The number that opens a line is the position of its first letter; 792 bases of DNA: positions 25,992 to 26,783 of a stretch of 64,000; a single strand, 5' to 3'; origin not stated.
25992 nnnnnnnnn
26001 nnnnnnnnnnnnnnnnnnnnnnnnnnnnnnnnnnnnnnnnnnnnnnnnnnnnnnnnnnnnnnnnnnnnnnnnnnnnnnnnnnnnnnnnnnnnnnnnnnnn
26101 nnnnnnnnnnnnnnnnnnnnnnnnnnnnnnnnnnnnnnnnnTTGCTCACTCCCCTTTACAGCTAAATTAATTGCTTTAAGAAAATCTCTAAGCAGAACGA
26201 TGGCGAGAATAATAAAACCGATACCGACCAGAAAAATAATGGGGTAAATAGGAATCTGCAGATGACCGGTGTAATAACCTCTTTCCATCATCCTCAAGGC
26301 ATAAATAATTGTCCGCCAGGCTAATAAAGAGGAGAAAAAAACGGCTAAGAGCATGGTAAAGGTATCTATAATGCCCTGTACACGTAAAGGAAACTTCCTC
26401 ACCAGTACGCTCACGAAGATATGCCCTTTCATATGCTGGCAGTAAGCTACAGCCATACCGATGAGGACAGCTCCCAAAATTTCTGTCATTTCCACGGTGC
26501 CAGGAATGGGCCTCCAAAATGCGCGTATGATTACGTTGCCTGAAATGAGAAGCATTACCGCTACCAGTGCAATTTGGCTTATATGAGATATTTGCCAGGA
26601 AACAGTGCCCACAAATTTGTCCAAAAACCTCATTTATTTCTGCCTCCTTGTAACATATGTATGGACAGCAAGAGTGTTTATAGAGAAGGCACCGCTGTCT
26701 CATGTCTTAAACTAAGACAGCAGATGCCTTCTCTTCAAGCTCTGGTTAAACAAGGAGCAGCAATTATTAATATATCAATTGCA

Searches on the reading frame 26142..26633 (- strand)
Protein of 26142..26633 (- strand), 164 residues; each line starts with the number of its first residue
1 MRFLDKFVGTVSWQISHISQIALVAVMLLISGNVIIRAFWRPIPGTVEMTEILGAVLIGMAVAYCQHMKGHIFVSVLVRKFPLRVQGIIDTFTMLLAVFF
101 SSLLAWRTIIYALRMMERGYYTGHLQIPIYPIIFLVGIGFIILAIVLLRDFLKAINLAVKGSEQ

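Call 33: search_protein_families(library=pfam, max_evalue=0.00001, proteins=[window:26142-26633:-])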
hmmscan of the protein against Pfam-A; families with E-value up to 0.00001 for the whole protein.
window:26142-26633:- (164 aa): 1 family
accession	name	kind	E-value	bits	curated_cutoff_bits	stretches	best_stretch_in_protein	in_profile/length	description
PF04290.18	DctQ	-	3.3e-22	79.2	28.3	1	27-155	2-130/132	Tripartite ATP-independent periplasmic transporters, DctQ component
